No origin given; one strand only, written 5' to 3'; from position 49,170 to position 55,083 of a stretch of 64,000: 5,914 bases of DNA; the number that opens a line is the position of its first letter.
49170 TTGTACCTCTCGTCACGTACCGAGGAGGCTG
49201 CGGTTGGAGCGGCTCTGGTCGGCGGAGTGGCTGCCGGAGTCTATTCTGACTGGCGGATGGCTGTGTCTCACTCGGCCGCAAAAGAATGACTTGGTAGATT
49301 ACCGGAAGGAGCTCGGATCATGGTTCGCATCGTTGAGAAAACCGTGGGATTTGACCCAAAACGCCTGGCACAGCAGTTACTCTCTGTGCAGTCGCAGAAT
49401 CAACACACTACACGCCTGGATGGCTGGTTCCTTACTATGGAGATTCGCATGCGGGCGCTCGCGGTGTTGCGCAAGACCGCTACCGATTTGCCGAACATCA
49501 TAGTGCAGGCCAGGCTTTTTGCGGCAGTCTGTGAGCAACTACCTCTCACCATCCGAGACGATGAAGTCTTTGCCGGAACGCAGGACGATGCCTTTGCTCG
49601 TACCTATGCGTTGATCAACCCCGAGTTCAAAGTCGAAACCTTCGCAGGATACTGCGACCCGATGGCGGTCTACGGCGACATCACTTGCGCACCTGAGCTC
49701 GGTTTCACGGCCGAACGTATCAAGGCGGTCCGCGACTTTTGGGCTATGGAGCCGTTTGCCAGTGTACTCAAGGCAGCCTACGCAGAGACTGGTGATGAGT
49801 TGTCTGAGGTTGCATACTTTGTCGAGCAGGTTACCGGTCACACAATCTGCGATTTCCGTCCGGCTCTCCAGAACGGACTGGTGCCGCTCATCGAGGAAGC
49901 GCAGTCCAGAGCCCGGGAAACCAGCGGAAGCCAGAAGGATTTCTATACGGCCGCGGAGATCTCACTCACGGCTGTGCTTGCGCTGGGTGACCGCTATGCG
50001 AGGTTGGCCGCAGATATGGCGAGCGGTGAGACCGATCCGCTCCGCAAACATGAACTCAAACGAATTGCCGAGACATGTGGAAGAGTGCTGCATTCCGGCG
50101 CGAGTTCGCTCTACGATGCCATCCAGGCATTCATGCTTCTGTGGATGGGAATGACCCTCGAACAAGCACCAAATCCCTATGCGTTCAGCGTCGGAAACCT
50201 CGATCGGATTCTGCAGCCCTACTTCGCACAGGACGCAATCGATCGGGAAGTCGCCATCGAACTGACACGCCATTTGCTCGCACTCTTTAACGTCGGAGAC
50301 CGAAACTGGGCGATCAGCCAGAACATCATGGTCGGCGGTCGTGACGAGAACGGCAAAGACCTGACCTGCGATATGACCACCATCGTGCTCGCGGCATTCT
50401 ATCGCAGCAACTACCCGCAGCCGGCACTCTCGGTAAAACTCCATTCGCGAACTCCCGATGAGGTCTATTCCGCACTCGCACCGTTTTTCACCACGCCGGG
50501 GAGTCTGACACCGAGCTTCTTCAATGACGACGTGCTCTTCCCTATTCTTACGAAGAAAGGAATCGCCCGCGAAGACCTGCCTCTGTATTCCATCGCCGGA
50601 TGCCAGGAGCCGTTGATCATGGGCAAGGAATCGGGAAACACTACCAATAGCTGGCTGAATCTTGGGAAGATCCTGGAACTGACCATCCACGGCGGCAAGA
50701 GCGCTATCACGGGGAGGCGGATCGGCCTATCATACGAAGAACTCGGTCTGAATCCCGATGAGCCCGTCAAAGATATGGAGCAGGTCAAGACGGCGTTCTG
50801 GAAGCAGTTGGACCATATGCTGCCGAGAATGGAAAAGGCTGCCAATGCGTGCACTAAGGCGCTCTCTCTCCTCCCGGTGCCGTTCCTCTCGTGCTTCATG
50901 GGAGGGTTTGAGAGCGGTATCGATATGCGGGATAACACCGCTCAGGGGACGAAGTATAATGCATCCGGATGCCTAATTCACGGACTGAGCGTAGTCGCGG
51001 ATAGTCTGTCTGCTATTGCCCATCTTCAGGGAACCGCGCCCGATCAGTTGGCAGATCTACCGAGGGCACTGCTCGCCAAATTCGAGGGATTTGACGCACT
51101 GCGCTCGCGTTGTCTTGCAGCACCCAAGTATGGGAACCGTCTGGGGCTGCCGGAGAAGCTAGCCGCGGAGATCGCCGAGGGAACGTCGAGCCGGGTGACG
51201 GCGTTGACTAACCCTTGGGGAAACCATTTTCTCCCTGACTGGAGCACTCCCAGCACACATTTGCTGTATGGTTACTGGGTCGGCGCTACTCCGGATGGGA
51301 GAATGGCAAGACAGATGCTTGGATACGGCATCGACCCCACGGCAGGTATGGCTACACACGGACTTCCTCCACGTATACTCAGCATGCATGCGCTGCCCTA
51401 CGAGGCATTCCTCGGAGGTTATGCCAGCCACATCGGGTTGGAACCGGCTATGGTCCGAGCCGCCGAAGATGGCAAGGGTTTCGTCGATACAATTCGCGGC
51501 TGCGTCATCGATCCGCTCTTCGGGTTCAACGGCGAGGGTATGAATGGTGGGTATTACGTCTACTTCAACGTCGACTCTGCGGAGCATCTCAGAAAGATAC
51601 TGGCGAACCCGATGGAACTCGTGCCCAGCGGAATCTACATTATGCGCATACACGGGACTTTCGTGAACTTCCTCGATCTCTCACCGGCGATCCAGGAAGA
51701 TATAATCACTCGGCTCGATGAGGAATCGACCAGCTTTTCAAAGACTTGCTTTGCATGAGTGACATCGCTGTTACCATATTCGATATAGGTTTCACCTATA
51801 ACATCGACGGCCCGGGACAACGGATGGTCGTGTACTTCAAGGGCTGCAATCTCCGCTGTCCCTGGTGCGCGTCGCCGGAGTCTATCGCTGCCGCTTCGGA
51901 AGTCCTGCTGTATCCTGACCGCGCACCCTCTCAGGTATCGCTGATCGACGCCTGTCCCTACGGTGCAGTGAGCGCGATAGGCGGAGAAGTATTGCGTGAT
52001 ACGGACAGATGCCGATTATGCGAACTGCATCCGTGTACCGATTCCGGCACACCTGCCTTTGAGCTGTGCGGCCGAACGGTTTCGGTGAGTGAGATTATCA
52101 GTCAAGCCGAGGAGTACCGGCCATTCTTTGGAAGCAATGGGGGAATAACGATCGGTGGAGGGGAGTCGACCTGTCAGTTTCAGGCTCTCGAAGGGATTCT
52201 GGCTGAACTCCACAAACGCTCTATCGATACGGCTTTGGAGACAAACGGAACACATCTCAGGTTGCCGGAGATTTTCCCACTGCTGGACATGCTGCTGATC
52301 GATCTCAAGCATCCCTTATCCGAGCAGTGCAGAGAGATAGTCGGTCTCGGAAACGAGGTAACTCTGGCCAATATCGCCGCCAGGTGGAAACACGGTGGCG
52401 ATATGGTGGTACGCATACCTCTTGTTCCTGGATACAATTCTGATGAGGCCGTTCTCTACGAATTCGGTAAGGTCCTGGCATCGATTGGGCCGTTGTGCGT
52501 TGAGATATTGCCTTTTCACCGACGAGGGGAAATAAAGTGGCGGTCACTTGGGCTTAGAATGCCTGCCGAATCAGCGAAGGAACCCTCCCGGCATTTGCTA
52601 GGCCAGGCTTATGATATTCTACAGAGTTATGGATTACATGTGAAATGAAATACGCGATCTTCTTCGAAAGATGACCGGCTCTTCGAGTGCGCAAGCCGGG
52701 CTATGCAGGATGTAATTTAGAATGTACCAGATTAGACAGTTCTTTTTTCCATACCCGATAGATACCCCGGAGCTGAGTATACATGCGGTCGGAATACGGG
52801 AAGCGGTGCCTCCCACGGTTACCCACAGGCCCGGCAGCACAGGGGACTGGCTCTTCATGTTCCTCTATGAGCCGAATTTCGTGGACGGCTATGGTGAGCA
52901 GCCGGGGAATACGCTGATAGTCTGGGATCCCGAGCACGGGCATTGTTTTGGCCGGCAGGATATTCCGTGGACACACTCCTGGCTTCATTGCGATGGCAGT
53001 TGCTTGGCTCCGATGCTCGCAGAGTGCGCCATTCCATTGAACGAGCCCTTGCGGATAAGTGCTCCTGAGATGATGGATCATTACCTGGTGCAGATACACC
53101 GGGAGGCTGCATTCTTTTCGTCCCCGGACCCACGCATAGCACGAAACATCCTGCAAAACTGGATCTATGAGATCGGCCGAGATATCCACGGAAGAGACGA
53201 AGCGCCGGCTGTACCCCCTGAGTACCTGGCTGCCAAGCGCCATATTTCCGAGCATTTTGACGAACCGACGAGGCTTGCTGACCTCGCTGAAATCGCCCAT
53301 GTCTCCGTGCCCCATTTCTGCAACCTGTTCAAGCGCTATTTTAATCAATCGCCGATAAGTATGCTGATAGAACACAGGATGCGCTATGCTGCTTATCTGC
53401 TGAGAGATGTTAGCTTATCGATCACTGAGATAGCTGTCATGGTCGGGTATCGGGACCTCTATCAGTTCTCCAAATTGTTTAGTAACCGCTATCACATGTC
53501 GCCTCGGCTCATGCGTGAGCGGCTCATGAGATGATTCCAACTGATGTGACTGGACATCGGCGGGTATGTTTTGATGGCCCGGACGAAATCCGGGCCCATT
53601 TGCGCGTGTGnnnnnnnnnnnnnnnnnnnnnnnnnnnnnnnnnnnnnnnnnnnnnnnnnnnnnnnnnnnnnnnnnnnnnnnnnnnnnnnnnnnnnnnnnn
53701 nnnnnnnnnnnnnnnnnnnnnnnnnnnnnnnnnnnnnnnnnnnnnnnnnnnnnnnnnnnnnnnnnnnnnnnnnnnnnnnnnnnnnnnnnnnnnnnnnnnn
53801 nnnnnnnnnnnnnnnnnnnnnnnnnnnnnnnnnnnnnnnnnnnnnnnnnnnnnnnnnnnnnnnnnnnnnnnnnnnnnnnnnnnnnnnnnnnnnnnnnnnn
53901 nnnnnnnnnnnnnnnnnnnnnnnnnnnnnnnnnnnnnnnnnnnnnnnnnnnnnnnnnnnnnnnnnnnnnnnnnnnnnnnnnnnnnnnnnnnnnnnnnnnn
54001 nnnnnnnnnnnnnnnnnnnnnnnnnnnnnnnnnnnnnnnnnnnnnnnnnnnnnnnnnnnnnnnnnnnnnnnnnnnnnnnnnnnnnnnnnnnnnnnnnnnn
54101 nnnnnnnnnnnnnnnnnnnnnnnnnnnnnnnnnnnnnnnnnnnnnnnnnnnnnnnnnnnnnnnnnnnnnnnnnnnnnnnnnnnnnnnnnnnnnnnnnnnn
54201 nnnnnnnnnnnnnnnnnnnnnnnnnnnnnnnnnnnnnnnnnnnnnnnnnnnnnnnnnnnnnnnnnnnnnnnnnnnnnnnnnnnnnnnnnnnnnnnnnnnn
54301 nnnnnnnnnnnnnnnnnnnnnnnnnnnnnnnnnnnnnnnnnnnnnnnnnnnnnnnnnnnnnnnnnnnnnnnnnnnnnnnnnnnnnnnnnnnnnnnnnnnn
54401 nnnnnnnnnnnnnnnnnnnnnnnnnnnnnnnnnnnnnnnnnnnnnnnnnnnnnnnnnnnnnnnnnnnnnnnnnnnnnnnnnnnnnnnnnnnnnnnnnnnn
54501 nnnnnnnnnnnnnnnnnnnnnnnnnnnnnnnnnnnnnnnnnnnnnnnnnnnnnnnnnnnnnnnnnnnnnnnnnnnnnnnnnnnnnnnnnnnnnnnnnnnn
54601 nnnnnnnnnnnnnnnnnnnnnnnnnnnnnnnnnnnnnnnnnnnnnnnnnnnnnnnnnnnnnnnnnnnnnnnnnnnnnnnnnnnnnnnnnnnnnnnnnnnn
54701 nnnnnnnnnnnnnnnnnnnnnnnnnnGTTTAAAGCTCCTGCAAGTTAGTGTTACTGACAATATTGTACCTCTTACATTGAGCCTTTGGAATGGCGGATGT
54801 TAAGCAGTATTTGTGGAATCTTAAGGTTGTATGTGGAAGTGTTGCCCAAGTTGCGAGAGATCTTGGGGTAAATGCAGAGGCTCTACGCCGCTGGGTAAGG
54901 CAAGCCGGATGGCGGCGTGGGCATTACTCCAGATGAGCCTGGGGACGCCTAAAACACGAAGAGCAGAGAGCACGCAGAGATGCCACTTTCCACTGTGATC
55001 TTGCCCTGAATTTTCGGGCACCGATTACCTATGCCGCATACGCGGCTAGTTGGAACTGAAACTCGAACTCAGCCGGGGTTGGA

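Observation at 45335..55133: The GRE locus sits in a roughly 9-kb segment bracketed by IS and integrase debris and a roughly 35-bp direct repeat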

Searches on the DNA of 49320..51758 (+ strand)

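Call 37: search_rna_families(sources=[L010, L012, L013, L006, L008], threshold=gathering)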
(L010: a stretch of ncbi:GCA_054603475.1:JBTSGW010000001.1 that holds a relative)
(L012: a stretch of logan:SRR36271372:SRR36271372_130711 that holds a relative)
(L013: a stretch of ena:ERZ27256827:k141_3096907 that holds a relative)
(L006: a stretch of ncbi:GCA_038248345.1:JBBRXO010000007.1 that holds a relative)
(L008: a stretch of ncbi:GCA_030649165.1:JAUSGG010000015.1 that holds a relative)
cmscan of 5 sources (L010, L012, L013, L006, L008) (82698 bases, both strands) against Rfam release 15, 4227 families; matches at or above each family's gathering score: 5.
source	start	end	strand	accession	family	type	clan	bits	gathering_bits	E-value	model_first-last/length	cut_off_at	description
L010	9498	9836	+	RF00010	RNaseP_bact_a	Gene; ribozyme;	CL00002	286.2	100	2.2e-92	1-367/367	no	Bacterial RNase P class A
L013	9479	9847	+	RF00010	RNaseP_bact_a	Gene; ribozyme;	CL00002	282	100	5.7e-91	1-367/367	no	Bacterial RNase P class A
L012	1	202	+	RF00010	RNaseP_bact_a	Gene; ribozyme;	CL00002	151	100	1.5e-46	152-367/367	5'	Bacterial RNase P class A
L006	2486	2559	+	RF00005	tRNA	Gene; tRNA;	CL00001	66.1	29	4.7e-12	1-71/71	no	tRNA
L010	5785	5889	+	RF00379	c-di-AMP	Cis-reg; riboswitch;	-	60.6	38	1.9e-11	1-134/134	no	c-di-AMP riboswitch aptamer (ydaO/yuaA leader)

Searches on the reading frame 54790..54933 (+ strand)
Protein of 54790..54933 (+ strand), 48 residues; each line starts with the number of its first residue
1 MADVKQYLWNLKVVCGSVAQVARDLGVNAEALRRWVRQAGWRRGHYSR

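Call 20: search_protein_families(library=pfam, proteins=[window:54790-54933:+], max_evalue=0.01)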
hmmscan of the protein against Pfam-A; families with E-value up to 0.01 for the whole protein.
seq(48 aa): 5 families
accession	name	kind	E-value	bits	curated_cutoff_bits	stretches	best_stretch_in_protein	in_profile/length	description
PF01527.26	HTH_Tnp_1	-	6.7e-06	26.7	24.1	1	17-39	25-47/75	Transposase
PF13542.12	HTH_Tnp_ISL3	-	0.00083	19.2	27.4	1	15-38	26-49/51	Helix-turn-helix domain of transposase family ISL3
PF00376.29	MerR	-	0.0049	17.1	28.2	1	18-38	2-22/38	MerR family regulatory protein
PF13411.12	MerR_1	-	0.0061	17.1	21.6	1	17-38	2-23/69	MerR HTH family regulatory protein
PF15943.11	YdaS_toxin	-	0.0091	16.2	30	1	14-37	7-30/65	Bacterial toxin YdaS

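Call 55: search_protein_families(library=ncbifam, proteins=[window:54790-54933:+], max_evalue=0.001)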
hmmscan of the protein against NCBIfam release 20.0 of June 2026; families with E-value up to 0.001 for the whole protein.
seq(48 aa): 1 family
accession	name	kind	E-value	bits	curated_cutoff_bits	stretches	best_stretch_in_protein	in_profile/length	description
NF047595.1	IS66_ISRel24_TnpA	equivalog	4.4e-05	24.1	74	1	17-40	23-46/113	IS66-like element accessory protein TnpA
